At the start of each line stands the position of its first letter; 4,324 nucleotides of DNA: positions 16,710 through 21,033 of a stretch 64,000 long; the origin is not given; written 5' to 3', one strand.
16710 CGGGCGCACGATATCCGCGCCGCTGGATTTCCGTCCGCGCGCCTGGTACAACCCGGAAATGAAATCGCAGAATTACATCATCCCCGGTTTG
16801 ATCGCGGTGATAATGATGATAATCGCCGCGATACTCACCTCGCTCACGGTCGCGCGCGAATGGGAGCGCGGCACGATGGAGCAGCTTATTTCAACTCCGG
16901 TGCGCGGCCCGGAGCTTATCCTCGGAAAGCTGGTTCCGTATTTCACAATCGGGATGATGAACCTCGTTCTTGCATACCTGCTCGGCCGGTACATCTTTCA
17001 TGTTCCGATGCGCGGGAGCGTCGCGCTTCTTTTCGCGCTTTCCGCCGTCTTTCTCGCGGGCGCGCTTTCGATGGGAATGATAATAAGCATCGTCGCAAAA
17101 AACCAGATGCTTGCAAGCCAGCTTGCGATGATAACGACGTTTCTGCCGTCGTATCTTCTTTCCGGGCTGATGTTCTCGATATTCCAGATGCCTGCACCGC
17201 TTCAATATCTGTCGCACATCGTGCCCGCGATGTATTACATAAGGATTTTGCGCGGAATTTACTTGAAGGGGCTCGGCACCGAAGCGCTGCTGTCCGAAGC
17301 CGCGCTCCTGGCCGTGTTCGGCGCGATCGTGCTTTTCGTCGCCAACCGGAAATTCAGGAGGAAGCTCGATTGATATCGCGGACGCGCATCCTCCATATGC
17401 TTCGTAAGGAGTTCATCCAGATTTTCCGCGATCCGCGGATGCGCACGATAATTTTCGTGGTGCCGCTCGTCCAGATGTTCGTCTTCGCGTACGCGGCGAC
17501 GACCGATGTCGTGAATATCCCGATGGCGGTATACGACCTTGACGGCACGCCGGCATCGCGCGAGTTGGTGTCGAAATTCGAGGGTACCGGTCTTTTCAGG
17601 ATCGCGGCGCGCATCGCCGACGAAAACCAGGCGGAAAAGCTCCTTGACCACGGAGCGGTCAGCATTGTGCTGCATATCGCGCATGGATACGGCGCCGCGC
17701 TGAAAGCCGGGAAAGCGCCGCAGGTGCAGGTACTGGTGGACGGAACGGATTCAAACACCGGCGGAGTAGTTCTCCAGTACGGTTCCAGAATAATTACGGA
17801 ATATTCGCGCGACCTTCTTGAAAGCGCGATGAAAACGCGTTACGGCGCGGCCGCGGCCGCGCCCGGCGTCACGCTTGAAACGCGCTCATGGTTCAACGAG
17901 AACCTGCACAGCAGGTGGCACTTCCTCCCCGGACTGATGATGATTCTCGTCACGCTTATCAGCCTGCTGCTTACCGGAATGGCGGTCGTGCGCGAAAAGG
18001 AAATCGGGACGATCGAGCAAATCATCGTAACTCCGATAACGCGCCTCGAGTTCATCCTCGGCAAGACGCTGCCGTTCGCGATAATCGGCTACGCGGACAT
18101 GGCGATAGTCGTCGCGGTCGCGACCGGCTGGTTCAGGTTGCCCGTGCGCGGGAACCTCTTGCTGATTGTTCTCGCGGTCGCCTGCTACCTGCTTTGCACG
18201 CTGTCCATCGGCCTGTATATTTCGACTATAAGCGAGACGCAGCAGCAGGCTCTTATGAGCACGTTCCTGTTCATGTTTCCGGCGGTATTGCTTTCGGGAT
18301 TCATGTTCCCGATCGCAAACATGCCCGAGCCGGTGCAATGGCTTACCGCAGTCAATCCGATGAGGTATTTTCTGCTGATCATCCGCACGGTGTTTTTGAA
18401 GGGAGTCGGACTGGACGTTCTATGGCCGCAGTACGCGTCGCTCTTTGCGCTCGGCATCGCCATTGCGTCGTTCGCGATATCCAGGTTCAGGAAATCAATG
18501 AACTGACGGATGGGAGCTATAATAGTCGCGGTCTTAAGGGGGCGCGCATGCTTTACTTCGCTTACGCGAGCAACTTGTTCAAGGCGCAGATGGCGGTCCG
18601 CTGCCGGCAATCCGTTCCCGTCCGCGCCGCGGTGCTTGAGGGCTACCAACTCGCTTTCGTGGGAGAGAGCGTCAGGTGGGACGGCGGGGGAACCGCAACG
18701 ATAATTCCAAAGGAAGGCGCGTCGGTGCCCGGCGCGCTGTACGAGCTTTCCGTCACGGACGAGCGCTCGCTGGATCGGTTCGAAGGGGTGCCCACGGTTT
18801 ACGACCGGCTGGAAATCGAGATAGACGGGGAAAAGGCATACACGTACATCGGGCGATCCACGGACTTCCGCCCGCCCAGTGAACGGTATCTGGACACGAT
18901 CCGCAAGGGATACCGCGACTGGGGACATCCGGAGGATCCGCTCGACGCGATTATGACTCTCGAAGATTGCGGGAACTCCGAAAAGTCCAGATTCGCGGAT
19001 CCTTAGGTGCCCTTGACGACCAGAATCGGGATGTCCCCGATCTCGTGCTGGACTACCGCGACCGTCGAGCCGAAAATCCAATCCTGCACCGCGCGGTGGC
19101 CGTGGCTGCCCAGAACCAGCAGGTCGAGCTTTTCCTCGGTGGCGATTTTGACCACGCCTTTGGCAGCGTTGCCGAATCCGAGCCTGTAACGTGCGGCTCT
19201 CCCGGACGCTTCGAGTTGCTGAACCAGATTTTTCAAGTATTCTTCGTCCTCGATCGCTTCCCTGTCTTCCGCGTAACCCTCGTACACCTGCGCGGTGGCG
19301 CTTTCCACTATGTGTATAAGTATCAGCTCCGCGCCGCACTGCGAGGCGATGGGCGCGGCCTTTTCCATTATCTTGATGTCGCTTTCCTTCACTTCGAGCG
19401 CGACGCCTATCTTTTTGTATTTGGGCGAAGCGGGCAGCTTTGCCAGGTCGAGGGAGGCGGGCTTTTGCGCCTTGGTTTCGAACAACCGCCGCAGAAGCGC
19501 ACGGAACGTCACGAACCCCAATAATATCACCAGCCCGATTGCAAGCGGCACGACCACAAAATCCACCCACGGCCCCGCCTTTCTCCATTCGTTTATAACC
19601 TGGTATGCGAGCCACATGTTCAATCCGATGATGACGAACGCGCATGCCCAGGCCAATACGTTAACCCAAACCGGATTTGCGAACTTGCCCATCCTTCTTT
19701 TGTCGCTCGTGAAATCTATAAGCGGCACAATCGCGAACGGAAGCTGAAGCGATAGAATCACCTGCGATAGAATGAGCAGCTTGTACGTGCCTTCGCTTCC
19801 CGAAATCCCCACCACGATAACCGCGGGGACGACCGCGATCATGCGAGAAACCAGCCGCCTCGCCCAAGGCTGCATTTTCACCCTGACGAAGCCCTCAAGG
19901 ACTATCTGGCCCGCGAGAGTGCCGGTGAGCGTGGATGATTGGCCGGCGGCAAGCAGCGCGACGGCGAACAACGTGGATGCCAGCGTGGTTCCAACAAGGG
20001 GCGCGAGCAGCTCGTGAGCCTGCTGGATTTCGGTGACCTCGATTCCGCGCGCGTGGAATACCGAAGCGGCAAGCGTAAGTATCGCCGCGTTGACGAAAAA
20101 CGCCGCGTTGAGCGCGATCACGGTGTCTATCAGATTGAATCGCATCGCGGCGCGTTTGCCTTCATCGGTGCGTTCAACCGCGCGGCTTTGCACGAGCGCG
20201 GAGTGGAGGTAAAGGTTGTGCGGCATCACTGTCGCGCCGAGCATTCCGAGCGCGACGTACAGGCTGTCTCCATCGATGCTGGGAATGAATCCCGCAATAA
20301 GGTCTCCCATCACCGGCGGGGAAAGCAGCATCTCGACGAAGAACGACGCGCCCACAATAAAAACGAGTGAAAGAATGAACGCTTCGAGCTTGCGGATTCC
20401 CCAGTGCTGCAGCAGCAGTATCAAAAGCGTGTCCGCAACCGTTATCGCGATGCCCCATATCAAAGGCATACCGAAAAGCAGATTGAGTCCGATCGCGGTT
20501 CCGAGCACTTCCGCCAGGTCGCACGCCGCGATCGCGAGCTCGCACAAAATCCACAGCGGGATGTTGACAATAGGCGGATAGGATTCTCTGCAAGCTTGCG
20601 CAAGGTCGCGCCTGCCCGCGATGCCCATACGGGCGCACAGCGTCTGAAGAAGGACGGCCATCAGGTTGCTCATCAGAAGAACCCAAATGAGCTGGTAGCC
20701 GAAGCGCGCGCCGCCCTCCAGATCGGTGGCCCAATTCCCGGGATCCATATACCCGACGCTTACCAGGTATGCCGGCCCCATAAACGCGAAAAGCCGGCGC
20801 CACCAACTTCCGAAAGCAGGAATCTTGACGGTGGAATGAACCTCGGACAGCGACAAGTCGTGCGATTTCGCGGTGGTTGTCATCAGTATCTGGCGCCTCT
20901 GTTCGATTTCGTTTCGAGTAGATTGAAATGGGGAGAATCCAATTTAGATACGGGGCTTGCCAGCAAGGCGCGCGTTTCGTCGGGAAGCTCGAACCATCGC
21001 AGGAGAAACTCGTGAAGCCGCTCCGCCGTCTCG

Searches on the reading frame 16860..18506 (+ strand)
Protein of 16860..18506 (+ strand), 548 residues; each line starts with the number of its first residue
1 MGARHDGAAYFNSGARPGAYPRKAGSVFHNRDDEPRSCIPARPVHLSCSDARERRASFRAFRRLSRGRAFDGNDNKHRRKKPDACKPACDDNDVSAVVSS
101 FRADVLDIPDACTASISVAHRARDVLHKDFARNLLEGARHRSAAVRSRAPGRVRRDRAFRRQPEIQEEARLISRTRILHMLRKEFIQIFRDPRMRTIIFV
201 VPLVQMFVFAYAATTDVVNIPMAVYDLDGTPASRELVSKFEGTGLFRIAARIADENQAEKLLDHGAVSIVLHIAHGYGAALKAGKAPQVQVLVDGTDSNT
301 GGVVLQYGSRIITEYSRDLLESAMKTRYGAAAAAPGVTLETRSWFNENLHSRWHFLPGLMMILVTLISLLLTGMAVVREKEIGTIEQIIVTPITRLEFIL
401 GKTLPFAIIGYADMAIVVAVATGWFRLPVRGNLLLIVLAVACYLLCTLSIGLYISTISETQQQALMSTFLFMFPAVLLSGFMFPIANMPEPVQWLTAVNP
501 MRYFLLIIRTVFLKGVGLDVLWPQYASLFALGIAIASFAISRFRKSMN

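Call 54: search_protein_families(library=pfam, proteins=[window:16860-18506:+], max_evalue=0.001)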
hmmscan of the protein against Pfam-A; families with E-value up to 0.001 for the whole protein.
window:16860-18506:+ (548 aa): 3 families
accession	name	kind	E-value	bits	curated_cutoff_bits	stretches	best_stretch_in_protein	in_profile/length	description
PF12698.13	ABC2_membrane_3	-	1.4e-47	163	31.6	1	197-539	6-345/347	ABC-2 family transporter protein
PF01061.29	ABC2_membrane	-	2.6e-29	102.7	26.9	1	352-512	51-210/211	ABC-2 type transporter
PF12679.13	ABC2_membrane_2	-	4.1e-13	49.7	27.2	1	180-492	3-216/283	ABC-2 family transporter protein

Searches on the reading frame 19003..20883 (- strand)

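Call 54: search_protein_families(library=pfam, proteins=[window:19003-20883:-], max_evalue=0.001)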
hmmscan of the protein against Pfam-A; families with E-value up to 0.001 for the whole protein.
window:19003-20883:- (626 aa): 2 families
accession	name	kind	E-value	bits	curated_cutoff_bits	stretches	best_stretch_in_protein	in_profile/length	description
PF01566.24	Nramp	-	1.1e-134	449.4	29.8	1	51-403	1-355/357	Natural resistance-associated macrophage protein-like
PF00582.32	Usp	-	3e-18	67.2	24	1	489-624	2-141/141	Universal stress protein family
